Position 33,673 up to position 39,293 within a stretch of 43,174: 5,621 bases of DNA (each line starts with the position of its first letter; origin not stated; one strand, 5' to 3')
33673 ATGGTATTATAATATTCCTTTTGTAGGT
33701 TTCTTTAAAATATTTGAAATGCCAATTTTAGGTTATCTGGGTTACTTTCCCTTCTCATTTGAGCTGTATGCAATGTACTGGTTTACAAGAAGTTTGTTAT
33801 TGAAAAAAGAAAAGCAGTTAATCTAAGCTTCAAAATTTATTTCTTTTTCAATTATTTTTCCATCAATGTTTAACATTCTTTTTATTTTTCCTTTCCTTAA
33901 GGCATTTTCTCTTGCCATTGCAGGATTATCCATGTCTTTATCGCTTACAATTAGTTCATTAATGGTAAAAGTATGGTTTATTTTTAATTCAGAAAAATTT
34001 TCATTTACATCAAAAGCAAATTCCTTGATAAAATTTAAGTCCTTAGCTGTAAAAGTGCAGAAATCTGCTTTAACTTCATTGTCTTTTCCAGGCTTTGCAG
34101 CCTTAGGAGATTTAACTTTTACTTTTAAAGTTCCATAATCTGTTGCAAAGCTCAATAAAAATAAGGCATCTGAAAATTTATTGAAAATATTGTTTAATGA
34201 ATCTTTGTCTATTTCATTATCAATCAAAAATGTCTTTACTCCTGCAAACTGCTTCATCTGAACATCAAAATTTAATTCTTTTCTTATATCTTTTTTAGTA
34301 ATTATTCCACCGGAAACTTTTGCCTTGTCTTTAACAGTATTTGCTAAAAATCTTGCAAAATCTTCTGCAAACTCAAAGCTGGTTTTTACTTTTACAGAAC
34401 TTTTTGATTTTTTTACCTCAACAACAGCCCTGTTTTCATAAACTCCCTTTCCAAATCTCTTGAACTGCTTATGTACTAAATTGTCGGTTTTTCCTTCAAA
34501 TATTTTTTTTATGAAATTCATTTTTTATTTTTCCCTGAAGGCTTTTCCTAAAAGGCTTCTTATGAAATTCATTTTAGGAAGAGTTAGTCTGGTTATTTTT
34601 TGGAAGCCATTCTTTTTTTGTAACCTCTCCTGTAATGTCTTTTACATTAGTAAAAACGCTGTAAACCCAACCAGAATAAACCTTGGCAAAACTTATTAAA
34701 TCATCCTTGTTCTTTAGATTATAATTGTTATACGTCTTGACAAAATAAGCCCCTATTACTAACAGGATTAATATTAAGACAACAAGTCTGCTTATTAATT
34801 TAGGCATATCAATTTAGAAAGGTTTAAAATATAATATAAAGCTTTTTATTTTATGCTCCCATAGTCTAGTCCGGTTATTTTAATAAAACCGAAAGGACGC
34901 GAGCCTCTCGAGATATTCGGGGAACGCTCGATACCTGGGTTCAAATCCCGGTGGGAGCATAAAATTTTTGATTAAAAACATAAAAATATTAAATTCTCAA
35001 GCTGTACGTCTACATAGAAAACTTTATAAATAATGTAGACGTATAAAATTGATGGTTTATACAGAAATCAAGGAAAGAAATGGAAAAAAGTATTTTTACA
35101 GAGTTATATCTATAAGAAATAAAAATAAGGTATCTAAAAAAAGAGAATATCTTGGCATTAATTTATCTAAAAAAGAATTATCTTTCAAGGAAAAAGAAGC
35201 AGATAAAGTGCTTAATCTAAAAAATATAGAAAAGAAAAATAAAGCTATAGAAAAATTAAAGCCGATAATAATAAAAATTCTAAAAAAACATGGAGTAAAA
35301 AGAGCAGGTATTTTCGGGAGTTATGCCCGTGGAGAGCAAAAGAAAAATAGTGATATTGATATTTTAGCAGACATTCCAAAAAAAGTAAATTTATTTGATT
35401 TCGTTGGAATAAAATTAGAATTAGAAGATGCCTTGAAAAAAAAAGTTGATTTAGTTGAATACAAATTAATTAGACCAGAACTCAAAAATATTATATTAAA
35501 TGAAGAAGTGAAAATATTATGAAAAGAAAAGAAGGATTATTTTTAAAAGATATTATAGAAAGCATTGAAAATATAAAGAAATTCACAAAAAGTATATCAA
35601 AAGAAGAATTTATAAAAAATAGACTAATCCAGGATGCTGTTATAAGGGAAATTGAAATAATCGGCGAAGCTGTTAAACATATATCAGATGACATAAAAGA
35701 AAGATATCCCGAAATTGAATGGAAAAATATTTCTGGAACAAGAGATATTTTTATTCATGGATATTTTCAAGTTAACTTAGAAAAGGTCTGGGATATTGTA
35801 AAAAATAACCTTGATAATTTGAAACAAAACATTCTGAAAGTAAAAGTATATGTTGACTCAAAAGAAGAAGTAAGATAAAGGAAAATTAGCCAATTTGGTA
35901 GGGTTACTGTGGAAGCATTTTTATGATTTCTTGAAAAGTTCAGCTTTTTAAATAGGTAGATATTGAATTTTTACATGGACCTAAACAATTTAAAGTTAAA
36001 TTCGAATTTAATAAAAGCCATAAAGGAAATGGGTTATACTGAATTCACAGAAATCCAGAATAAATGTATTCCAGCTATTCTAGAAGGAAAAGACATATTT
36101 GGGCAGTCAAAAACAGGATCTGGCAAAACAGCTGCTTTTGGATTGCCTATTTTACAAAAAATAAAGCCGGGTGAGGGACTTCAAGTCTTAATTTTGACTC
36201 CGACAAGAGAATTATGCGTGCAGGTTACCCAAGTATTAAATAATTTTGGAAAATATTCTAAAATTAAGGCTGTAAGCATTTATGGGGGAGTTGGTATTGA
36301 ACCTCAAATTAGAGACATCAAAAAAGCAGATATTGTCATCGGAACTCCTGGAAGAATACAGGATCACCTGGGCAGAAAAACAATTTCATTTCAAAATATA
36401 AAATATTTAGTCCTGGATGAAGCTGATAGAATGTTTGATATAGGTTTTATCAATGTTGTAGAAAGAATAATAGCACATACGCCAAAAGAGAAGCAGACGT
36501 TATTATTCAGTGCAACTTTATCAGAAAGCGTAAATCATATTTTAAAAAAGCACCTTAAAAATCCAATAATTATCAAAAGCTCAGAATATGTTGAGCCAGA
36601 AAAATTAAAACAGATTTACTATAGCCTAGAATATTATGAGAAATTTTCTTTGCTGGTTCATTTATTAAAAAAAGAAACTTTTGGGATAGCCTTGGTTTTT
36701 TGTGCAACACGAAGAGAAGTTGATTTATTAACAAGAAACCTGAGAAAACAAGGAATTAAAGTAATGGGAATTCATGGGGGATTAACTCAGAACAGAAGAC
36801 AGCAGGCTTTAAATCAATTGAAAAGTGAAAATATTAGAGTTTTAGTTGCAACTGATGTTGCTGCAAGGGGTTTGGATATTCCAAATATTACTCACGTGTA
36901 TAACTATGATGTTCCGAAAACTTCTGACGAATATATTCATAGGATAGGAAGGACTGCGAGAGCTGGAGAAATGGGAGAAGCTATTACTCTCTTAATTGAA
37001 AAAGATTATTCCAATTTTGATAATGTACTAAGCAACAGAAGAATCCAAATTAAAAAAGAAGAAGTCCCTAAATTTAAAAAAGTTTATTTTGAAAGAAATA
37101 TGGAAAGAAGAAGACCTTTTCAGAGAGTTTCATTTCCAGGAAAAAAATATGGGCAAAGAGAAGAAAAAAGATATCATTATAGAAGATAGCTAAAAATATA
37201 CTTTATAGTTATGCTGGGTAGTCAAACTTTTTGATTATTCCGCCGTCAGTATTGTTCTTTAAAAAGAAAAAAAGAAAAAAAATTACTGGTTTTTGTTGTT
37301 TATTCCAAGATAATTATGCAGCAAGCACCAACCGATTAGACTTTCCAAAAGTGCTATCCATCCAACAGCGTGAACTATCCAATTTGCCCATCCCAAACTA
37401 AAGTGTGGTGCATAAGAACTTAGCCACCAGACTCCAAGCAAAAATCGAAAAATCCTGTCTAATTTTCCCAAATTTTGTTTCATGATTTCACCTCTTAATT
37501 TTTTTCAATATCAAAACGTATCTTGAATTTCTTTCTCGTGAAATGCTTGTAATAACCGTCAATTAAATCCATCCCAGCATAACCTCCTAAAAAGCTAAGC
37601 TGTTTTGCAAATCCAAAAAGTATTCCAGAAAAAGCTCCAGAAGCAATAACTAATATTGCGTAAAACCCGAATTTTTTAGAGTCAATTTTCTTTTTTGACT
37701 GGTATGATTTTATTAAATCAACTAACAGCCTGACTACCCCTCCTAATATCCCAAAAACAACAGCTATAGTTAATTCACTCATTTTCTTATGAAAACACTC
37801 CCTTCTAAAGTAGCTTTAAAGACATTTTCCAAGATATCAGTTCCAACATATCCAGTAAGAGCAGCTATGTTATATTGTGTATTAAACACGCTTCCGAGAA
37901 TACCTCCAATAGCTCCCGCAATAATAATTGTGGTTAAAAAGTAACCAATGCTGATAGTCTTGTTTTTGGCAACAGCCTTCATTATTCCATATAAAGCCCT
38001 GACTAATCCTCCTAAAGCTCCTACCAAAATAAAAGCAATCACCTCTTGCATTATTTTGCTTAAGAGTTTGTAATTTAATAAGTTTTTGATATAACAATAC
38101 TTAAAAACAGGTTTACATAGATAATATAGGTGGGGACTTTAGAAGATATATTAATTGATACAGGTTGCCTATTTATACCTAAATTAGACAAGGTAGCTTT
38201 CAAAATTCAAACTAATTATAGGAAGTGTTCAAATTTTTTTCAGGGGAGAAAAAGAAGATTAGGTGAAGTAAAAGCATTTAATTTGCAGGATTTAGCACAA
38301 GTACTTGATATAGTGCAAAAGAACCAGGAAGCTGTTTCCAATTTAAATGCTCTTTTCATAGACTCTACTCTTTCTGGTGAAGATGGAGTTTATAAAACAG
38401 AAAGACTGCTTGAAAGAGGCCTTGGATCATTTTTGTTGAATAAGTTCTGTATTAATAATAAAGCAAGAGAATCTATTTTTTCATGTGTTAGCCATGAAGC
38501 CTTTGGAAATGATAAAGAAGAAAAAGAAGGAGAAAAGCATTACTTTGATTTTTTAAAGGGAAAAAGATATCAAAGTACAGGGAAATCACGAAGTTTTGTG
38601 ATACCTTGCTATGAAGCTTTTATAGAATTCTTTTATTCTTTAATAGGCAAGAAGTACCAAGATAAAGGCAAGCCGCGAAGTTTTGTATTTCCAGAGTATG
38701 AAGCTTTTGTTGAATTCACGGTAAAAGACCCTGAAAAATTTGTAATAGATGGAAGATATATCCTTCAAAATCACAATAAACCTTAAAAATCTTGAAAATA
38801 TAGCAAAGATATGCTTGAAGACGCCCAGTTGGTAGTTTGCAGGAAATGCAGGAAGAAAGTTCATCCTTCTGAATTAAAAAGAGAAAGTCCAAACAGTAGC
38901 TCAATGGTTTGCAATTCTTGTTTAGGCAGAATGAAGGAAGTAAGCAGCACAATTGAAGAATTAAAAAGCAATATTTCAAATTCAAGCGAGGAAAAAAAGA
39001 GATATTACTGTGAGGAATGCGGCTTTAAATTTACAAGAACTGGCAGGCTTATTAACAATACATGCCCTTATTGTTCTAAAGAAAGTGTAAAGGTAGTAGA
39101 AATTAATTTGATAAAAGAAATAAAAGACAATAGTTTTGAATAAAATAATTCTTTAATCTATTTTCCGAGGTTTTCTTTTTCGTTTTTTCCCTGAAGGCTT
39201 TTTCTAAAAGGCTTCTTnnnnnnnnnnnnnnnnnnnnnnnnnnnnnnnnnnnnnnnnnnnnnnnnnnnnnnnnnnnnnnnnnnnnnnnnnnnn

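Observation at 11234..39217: Palindrome-cored repeat family at 9 or more loci, marking gene ends and translated as ribosomal-protein C-terminal tails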

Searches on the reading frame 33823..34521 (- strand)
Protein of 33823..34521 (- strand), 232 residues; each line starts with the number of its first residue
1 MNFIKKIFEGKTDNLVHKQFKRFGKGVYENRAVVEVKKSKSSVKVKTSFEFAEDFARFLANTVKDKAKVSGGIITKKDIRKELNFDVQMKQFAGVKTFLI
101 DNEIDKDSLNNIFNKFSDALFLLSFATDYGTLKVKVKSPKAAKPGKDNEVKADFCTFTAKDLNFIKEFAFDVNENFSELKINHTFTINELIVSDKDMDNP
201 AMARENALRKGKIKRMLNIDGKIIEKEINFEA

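Call 10: search_protein_families(library=pfam, proteins=[window:33823-34521:-])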
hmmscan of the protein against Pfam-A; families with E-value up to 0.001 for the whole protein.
window:33823-34521:- (232 aa): 0 families

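Call 49: search_protein_families(library=ncbifam, proteins=[window:33823-34521:-], max_evalue=0.1)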
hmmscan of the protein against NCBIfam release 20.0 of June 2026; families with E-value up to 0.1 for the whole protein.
window:33823-34521:- (232 aa): 2 families
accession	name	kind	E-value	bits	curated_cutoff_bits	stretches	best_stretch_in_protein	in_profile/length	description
NF033738.1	microvirid_RiPP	subfamily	0.041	14.7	26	0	55-82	3-30/46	microviridin/marinostatin family tricyclic proteinase inhibitor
NF003469.0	PRK05094.1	equivalog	0.062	13.6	103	0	75-116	52-90/107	HI1450 family dsDNA-mimic protein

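Call 50: search_protein_families(library=phrogs, proteins=[window:33823-34521:-], max_evalue=0.1)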
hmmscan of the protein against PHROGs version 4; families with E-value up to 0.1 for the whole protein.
window:33823-34521:- (232 aa): 0 families

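Call 60: find_homologous_proteins(query=window:33823-34521:-, max_evalue=0.00001)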
Query window:33823-34521:- (232 aa): 377 proteins with E <= 0.00001 among 644 candidates; the best 120 are listed.
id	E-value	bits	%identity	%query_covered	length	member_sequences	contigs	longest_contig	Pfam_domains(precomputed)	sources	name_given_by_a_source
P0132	4.9e-141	486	100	100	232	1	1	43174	-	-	-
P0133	2.8e-126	437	90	100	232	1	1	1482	-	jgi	jgi:hypothetical protein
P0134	1.7e-123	428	86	100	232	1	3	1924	-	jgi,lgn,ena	-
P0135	2.3e-122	425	85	100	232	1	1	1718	-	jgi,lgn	-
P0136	1.5e-121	422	85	100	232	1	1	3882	-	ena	-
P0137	1.4e-104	367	73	100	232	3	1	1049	-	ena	-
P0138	2.5e-104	366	73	100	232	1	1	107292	-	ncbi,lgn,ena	-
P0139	5.1e-104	365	74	100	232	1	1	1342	-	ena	-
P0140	2.4e-102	359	72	100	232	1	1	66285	-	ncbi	-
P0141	4.1e-102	359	72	100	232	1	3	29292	-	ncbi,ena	ncbi:MAG: hypothetical protein AABW58_03530 [Nanoarchaeota archaeon]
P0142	6.1e-102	358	73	100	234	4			-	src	-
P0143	7.7e-101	354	72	100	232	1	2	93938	-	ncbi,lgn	-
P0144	8.2e-101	354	73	100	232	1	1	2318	-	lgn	-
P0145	2.8e-99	349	70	100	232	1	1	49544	-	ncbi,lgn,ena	-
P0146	1.4e-98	347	71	100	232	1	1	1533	-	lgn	-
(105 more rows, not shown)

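Call 61: find_encoding_contigs(protein=P0133, flank=3000, max_places=2)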
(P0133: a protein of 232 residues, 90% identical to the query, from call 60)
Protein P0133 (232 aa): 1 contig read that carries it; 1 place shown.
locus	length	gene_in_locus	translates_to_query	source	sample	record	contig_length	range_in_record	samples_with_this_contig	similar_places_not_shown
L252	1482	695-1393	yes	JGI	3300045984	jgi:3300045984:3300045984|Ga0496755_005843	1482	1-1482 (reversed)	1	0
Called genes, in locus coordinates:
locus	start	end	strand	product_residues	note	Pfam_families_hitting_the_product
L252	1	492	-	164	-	?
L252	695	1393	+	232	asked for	-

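Call 62: find_encoding_contigs(protein=P0136, flank=3000, max_places=2)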
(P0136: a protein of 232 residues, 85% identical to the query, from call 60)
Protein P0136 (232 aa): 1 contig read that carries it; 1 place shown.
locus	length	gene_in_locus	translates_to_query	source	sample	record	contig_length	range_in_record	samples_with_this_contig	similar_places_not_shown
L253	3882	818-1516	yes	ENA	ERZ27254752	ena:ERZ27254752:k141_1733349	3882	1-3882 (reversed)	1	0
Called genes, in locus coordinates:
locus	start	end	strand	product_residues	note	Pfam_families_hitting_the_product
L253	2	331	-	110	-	?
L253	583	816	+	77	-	-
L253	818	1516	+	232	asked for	-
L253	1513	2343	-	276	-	-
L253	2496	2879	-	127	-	PF01850:PIN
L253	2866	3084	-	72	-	-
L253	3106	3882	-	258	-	?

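Call 63: find_encoding_contigs(protein=P0134, flank=3000, max_places=3)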
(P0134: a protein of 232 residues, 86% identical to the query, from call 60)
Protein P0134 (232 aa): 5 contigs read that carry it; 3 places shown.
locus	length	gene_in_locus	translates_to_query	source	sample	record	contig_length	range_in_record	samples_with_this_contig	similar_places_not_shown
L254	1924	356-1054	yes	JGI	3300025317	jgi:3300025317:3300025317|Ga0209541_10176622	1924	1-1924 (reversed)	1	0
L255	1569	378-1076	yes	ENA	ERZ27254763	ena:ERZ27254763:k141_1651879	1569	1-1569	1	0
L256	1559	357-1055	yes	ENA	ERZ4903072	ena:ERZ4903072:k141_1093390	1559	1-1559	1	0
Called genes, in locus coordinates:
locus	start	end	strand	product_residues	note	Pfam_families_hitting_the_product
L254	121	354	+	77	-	-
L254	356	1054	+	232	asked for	-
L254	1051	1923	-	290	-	?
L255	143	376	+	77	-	-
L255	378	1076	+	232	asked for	-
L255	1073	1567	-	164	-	?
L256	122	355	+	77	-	-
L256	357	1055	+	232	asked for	-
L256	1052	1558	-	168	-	?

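Call 64: find_encoding_contigs(protein=P0138, flank=10000, max_places=1)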
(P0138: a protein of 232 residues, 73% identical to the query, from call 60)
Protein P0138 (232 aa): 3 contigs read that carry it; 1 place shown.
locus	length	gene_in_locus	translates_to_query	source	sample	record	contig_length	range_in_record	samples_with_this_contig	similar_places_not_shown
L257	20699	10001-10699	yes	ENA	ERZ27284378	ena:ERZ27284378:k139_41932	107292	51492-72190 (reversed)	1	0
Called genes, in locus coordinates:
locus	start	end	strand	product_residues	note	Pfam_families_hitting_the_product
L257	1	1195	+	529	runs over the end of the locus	PF12698:ABC2_membrane_3, PF01061:ABC2_membrane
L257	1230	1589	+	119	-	-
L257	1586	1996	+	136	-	-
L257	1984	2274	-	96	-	PF04032:Rpr2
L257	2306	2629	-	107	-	-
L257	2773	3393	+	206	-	-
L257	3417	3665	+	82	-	-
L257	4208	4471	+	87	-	PF02697:VAPB_antitox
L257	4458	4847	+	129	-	PF01850:PIN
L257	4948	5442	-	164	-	-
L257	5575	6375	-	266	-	PF01978:TrmB, PF11495:TrmB_EBD_N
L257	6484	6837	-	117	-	-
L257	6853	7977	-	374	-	PF18915:DUF5667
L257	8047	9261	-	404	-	PF00270:DEAD, PF04851:ResIII, PF00271:Helicase_C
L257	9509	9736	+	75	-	-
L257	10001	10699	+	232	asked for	-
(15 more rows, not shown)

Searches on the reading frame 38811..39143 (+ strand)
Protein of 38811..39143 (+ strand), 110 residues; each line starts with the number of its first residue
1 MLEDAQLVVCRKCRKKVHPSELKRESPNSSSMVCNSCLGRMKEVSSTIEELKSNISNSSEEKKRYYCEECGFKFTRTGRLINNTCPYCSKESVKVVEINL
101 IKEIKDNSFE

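Call 10: search_protein_families(library=pfam, proteins=[window:38811-39143:+])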
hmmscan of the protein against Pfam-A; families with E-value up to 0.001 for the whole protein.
window:38811-39143:+ (110 aa): 2 families
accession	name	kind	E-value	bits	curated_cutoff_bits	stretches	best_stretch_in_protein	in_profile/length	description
PF01155.25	HypA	-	8.9e-05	22.9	28.9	1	59-97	65-101/112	Hydrogenase/urease nickel incorporation, metallochaperone, hypA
PF09723.15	Zn_ribbon_8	-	0.00096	19.6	34.4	0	65-95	6-40/41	Zinc ribbon domain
